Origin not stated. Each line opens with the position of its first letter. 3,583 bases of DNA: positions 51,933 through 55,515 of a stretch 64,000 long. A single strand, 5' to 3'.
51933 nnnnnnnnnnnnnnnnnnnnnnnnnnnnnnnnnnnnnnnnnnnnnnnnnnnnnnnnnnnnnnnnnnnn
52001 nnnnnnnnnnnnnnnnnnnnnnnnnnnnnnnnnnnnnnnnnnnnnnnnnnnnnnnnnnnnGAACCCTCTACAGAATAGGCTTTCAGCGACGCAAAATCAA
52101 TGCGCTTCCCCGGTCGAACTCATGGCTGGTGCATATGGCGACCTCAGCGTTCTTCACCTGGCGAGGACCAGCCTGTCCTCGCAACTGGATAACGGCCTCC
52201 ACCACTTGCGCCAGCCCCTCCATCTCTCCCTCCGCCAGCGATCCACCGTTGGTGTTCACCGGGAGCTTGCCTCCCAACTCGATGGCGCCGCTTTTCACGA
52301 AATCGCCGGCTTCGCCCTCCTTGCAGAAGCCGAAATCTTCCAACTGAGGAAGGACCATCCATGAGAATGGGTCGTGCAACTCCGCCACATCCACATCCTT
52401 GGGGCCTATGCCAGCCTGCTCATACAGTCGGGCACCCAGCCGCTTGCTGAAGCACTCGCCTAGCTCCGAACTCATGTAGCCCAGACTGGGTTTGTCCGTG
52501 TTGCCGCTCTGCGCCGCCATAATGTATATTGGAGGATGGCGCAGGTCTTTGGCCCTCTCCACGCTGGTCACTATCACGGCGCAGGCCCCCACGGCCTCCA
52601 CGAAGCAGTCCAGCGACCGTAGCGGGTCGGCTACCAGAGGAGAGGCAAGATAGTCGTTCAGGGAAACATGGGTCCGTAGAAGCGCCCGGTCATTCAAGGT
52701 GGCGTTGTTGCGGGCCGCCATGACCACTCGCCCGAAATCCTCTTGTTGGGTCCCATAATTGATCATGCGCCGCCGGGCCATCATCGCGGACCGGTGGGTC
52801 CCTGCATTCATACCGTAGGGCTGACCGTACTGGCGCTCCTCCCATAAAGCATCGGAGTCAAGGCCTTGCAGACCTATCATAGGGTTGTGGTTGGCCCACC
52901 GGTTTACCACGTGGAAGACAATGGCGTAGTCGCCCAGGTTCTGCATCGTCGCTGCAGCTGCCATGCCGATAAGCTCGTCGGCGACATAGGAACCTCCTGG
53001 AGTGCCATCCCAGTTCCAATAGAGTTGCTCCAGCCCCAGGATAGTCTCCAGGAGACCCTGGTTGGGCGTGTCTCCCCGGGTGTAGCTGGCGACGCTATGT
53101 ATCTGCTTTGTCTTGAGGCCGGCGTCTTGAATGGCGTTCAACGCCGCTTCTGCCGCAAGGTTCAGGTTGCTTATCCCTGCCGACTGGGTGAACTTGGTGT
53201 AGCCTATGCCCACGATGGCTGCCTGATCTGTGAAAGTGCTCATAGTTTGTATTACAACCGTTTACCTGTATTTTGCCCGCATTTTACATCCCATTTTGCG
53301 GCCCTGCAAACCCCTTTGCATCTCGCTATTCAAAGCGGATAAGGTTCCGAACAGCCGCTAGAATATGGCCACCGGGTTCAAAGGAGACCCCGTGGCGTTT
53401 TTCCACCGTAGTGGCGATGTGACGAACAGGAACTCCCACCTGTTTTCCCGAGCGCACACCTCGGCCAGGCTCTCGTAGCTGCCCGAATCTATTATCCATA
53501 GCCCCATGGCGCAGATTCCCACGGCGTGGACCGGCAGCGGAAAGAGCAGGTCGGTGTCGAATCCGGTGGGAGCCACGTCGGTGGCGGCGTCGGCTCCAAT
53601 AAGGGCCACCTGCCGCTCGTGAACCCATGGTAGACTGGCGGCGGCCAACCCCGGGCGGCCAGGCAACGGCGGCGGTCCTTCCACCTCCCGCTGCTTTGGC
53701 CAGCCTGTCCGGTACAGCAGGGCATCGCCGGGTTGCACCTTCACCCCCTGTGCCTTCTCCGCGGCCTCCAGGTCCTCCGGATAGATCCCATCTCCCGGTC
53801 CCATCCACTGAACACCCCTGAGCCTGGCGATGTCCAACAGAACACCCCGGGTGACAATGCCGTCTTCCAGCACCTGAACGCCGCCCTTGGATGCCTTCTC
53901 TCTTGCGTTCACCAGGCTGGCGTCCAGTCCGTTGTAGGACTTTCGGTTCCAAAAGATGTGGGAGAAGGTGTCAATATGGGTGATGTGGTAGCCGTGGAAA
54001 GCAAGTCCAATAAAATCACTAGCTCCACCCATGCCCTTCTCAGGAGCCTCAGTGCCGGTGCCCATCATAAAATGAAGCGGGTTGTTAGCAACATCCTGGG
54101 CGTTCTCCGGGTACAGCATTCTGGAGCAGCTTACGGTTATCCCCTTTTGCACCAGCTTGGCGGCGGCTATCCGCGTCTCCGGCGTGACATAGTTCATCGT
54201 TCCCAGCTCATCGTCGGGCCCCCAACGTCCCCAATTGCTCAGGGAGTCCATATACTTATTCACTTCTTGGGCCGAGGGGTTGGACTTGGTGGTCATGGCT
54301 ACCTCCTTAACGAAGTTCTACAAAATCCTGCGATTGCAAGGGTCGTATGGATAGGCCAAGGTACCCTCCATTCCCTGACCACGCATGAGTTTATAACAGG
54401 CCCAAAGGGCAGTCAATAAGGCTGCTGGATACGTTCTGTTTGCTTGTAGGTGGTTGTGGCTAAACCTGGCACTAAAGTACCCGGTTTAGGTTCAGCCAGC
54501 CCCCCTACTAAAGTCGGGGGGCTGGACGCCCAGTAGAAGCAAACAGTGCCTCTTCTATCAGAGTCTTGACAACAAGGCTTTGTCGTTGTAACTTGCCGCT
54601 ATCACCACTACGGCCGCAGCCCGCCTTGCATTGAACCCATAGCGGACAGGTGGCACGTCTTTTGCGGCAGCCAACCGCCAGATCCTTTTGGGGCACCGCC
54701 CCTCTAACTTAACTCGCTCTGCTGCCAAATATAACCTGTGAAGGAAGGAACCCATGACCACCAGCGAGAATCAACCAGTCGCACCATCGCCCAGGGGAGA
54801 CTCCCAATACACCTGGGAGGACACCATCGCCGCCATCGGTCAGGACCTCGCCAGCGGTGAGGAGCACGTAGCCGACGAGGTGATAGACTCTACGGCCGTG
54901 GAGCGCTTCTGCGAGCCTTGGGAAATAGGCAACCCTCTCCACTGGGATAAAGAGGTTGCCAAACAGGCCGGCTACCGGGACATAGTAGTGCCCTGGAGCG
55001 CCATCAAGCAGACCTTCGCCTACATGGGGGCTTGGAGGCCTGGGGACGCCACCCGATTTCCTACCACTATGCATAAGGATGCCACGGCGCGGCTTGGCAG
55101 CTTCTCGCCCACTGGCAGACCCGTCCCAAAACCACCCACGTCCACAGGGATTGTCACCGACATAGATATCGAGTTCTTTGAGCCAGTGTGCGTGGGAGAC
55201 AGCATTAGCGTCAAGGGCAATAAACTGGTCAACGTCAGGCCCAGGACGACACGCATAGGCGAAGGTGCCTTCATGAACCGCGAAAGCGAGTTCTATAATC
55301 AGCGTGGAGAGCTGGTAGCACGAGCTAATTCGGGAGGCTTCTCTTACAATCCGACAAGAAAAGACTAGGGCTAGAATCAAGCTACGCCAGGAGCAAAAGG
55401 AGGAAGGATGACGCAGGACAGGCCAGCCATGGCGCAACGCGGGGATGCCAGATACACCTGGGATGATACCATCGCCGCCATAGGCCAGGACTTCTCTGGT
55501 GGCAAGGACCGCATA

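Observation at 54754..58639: Five tandem non-catalytic hot-dog paralogues followed by one catalytic MaoC subunit: a possible hydratase with interchangeable specificity subunits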

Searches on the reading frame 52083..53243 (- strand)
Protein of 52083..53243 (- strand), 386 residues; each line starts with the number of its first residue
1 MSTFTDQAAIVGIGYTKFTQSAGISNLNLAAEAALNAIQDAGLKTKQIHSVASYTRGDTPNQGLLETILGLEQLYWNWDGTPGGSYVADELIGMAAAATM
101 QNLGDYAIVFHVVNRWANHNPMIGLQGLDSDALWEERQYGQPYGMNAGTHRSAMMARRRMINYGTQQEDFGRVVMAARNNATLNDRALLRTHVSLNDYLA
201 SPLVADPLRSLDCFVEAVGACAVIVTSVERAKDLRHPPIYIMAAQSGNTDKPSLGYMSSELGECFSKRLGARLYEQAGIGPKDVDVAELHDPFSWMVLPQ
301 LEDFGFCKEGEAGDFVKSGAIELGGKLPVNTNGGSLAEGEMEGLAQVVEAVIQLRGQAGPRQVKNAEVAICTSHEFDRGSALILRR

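Call 8: search_protein_families(library=pfam, proteins=[window:52083-53243:-], max_evalue=0.001)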
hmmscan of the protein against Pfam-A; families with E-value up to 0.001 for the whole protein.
window:52083-53243:- (386 aa): 2 families
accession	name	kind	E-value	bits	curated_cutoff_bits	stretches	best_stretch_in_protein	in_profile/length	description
PF22691.2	Thiolase_C_1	-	2.7e-40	137.9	28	1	267-373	21-129/144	Thiolase C-terminal domain-like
PF02803.24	Thiolase_C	-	0.00097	19.2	27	0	273-374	31-113/123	Thiolase, C-terminal domain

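Call 27: search_solved_structures(query=window:52083-53240:-, max_evalue=0.00001, show_alignments=1)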
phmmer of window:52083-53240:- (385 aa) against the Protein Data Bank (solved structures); distinct sequences matched with E-value up to 0.00001: 19.
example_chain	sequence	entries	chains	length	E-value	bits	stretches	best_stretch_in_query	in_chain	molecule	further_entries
6ok1_A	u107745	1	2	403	2.2e-62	214.6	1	5-364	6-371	Lipid-transfer protein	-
4u4e_A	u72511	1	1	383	8.5e-48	166.6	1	2-370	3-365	Thiolase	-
9myr_A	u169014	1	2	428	9.6e-36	126.9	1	135-383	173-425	Nonspecific lipid-transfer protein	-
7yvy_A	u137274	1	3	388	1e-34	123.6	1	6-370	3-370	Acetyl-CoA acetyltransferase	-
6hsj_A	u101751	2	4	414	1.7e-31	112.9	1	5-382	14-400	SCP2-thiolase (type-1)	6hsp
6hrv_A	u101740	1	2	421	1.9e-31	112.8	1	5-382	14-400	SCP2-thiolase (type-1)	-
7pxp_C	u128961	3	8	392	9.7e-26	94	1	148-365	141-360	Benzoylsuccinyl-CoA thiolase subunit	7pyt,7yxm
6esq_A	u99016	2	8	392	2.5e-24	89.4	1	151-354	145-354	acetoacetyl-CoA thiolase | Acetyl-CoA acetyltransferase thiolase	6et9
4yzo_A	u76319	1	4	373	2.5e-24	89.3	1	155-374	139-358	Putative acyl-CoA acyltransferase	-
9skm_I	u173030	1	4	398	3e-19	72.6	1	269-370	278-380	2,4-diacetylphloroglucinol biosynthesis protein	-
9skh_I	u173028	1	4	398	3.1e-19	72.6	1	269-370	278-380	2,4-diacetylphloroglucinol biosynthesis protein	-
5m3k_C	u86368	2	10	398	4.1e-18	68.9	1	272-370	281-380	2,4-diacetylphloroglucinol biosynthesis protein PhlC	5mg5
4bia_A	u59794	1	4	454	1.6e-17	67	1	197-365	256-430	3-KETOACYL-COA THIOLASE, PUTATIVE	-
4bi9_A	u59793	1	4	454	3e-17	66.1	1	197-365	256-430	3-KETOACYL-COA THIOLASE, PUTATIVE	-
3zbg_A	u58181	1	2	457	1.5e-12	50.6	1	204-365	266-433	3-KETOACYL-COA THIOLASE-LIKE PROTEIN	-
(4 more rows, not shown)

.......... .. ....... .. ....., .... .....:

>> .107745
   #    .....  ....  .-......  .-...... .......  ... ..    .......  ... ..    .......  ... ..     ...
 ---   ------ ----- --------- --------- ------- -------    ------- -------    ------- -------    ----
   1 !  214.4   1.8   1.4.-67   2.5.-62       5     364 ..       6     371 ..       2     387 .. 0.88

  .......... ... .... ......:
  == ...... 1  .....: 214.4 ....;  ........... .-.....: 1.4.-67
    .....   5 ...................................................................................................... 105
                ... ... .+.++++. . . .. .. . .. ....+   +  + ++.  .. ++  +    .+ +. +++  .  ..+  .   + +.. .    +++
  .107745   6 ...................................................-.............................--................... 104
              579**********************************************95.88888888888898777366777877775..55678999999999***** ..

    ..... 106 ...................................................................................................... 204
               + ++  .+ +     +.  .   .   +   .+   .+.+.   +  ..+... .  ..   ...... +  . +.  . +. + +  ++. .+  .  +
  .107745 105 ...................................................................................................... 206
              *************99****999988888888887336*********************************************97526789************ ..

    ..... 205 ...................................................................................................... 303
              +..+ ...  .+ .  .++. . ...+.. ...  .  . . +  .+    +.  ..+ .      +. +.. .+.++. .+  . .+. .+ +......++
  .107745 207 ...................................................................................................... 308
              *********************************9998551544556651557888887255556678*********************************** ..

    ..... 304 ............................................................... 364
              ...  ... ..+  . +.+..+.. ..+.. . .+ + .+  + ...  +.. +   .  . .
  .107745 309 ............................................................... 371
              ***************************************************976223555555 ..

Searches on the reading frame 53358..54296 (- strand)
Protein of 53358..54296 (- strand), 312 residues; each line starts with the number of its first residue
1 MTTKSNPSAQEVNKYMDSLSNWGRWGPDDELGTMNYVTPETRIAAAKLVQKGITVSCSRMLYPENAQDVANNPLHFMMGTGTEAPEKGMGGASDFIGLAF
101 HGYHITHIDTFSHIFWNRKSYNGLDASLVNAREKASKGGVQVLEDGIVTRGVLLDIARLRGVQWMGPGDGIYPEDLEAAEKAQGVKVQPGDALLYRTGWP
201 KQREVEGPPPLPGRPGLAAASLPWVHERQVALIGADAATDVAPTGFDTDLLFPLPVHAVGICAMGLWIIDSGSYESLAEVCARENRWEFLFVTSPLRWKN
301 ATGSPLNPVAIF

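Call 8: search_protein_families(library=pfam, proteins=[window:53358-54296:-], max_evalue=0.001)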
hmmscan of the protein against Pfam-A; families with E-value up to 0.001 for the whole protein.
window:53358-54296:- (312 aa): 1 family
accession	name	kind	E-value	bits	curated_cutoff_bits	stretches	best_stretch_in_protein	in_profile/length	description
PF04199.19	Cyclase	-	2e-17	64.1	23.1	1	102-237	26-137/142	Putative cyclase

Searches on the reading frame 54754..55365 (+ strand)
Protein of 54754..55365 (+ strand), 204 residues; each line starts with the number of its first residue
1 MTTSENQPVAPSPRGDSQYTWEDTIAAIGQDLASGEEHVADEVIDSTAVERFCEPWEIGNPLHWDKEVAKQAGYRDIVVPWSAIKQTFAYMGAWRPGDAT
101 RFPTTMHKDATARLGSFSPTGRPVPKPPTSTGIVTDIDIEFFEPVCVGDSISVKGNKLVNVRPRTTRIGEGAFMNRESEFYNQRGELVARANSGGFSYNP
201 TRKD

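Call 3: search_protein_families(library=pfam, proteins=[window:54754-55365:+], max_evalue=1)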
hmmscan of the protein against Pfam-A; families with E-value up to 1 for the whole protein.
window:54754-55365:+ (204 aa): 2 families
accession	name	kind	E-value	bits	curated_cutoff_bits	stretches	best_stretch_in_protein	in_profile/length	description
PF13452.11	FAS1_DH_region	-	3.8e-13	50.2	22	1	38-190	8-131/132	FAS1-like, dehydratase domain region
PF01575.25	MaoC_dehydratas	-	0.0016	18.5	27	1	60-79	34-53/123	MaoC like domain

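Call 4: search_protein_families(library=ncbifam, proteins=[window:54754-55365:+], max_evalue=1)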
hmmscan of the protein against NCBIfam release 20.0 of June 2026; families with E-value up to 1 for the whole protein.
window:54754-55365:+ (204 aa): 4 families
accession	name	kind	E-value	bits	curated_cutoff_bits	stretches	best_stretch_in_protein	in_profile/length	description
NF040624.1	HadA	equivalog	0.00019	21.7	180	1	59-84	28-53/144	(3R)-hydroxyacyl-ACP dehydratase subunit HadA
NF040620.1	fused_HadA_HadB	exception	0.0011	18.5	350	1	60-81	29-50/329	fused (3R)-hydroxyacyl-ACP dehydratase subunits HadA/HadB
NF010246.0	PRK13693.1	equivalog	0.085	12.8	203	1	60-78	38-56/142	(3R)-hydroxyacyl-ACP dehydratase subunit HadB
TIGR02278.1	PaaN-DH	equivalog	0.21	9.8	562.8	1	139-190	607-655/664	phenylacetic acid degradation bifunctional protein PaaZ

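Call 25: search_solved_structures(query=A1, max_evalue=1, show_alignments=3)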
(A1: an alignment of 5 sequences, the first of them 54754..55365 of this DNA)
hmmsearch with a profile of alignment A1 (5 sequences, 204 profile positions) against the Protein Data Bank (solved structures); distinct sequences matched with E-value up to 1: 5.
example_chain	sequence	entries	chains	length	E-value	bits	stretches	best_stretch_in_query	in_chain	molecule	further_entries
5i7n_A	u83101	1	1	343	2.8e-06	30.1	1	48-132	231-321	MaoC-like dehydratase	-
4w78_A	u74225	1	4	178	3.4e-06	29.8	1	31-89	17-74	Hydratase ChsH1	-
4wnb_A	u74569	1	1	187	3.8e-06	29.7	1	31-95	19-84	Hydratase ChsH2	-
4v12_A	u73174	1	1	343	0.025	17.2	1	48-132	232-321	MAOC LIKE DOMAIN PROTEIN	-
5zy8_A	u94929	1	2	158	0.61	12.7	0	52-92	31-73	UPF0336 protein Rv0637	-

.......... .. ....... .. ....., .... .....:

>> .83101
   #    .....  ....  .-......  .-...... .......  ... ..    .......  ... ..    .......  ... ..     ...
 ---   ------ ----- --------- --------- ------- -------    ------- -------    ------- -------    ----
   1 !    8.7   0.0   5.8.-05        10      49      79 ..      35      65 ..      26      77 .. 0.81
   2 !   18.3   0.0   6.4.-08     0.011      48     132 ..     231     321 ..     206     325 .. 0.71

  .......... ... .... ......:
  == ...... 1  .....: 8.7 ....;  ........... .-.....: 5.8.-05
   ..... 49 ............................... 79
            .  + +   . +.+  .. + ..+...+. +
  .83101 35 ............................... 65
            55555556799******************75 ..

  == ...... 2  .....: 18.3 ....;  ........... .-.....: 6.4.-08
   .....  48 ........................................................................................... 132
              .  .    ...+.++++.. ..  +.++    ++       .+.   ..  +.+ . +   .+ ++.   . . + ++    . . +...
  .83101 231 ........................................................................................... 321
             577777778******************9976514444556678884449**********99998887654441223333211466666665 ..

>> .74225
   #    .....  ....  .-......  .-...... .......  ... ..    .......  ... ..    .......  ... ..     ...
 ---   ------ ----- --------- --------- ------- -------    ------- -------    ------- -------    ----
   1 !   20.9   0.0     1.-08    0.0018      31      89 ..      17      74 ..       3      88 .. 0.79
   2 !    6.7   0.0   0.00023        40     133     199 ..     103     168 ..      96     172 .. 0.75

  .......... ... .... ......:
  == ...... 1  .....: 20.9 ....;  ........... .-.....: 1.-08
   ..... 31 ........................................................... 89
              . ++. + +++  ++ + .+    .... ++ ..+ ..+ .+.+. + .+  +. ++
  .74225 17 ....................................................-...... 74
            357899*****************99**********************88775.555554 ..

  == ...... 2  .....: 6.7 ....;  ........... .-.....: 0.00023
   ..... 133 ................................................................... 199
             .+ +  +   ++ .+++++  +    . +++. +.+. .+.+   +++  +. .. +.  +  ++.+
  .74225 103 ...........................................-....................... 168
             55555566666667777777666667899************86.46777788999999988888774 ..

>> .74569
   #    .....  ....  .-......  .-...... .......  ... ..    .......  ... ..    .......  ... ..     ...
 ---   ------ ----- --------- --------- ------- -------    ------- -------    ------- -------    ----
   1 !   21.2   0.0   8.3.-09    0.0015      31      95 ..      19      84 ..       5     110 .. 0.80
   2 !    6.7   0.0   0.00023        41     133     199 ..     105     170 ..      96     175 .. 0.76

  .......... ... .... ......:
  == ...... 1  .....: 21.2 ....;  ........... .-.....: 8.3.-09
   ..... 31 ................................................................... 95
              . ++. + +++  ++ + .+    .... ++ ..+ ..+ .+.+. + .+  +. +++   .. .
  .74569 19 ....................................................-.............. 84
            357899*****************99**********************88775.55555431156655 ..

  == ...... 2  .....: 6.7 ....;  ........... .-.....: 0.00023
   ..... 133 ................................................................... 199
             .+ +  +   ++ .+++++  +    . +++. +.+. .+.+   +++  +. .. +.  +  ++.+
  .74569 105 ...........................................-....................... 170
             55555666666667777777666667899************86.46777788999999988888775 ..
